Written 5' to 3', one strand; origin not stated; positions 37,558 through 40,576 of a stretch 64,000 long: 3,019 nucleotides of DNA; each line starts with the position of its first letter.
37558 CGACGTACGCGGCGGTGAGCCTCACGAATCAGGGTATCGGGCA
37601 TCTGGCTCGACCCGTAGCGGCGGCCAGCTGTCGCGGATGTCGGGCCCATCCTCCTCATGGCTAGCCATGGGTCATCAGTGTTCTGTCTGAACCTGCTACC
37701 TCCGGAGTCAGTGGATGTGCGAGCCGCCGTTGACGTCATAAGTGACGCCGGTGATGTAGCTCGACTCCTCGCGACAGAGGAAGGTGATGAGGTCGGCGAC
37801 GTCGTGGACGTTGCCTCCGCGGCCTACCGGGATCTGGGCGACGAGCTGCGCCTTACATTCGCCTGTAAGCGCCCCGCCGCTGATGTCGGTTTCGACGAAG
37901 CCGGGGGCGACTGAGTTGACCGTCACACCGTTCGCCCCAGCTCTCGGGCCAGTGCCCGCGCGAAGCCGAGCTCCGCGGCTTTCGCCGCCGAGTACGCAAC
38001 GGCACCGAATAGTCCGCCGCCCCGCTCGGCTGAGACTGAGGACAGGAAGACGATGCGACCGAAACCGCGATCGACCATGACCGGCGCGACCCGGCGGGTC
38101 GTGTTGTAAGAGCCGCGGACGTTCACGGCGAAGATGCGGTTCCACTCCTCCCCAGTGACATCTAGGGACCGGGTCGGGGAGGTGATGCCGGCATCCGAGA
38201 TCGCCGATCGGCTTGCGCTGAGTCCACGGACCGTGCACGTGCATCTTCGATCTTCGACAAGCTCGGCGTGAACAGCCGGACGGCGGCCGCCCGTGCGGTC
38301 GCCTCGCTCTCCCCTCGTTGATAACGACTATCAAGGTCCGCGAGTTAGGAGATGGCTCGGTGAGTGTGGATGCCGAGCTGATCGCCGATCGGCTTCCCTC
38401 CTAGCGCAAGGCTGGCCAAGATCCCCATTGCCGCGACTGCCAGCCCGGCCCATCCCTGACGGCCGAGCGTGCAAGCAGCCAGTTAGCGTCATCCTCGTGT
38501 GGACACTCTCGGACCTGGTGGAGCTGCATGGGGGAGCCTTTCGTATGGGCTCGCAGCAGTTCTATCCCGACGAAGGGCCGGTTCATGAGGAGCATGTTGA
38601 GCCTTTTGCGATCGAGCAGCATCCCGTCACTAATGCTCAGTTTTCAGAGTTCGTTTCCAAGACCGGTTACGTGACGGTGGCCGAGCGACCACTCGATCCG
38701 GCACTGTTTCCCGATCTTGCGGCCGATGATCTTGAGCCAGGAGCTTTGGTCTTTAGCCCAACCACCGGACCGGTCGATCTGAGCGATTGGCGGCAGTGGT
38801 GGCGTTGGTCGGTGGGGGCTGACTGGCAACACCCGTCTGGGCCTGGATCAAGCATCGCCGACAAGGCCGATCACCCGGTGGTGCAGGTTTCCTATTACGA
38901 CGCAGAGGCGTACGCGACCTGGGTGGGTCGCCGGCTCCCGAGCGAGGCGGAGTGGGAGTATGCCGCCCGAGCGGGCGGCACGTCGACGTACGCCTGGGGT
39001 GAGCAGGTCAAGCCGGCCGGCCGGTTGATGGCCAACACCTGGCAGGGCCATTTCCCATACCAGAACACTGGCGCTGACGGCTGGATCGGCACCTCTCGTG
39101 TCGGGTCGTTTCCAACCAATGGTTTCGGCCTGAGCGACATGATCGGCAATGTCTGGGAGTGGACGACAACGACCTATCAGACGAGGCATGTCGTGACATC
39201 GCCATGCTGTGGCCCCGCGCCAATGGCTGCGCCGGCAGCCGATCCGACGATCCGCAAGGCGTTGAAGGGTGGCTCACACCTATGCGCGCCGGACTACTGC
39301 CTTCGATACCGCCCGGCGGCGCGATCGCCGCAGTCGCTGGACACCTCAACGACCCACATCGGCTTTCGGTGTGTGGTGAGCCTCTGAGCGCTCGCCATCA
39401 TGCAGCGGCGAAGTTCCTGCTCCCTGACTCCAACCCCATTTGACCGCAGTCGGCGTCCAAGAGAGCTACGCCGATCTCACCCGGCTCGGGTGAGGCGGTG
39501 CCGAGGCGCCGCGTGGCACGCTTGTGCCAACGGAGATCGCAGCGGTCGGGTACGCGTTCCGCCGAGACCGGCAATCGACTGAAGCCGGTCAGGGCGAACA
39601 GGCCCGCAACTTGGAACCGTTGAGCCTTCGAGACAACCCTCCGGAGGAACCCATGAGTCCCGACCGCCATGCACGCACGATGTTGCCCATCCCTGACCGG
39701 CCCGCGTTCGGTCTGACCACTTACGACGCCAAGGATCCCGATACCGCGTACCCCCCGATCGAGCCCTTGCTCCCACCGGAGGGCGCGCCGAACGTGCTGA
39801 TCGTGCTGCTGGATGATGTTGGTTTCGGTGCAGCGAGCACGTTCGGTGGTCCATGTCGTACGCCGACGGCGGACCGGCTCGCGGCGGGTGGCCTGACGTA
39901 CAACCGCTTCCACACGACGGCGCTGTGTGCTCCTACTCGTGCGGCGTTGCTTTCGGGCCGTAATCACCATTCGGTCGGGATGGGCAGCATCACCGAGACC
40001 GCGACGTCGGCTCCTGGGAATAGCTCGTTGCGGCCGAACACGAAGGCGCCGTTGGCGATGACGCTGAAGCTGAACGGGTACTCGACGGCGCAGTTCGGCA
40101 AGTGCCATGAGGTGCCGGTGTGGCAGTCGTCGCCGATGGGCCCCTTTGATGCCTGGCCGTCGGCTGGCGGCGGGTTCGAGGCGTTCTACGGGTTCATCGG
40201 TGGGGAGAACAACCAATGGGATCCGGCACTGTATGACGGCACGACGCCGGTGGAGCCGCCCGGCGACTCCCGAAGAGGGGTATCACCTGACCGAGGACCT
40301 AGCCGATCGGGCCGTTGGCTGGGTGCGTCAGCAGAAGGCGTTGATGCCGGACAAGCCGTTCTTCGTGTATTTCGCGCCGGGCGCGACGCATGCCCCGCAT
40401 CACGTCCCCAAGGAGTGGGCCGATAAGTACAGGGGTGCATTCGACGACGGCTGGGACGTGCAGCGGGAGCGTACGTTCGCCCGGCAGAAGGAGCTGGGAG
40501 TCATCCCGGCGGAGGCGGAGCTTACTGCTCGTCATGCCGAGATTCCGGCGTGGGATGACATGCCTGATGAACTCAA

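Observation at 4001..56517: Recurring 14-bp palindromic box (GGGWC-N4-GWCCC) before ten or more genes: a DosR/DevR-type dormancy regulon, with no regulator in the window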

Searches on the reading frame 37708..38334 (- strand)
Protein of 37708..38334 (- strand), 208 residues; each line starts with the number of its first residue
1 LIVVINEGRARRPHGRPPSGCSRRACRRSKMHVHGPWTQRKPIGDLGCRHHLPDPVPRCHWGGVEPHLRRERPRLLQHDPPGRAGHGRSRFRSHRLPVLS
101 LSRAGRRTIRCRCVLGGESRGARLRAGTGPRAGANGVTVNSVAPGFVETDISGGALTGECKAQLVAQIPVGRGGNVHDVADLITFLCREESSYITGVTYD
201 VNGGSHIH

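Call 13: search_protein_families(library=pfam, proteins=[window:37708-38334:-])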
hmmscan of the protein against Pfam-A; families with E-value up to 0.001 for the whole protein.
window:37708-38334:- (208 aa): 1 family
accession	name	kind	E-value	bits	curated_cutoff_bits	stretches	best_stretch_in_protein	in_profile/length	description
PF13561.12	adh_short_C2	-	7.2e-16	58.9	27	1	132-206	161-236/236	Enoyl-(Acyl carrier protein) reductase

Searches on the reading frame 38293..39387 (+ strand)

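Call 13: search_protein_families(library=pfam, proteins=[window:38293-39387:+])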
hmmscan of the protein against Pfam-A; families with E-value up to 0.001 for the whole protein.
window:38293-39387:+ (364 aa): 1 family
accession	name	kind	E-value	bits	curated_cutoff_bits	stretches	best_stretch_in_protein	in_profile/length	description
PF03781.23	FGE-sulfatase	-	1.9e-81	273.9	23.3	1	73-361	3-254/255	Sulfatase-modifying factor enzyme 1-like domain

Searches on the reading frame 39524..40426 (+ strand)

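Call 71: search_protein_families(library=pfam, proteins=[window:39524-40426:+], max_evalue=0.01)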
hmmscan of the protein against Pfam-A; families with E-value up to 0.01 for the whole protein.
window:39524-40426:+ (300 aa): 1 family
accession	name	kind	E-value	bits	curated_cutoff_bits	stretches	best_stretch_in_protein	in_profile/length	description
PF00884.28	Sulfatase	-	4.1e-27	95.7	25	1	89-243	1-141/301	Sulfatase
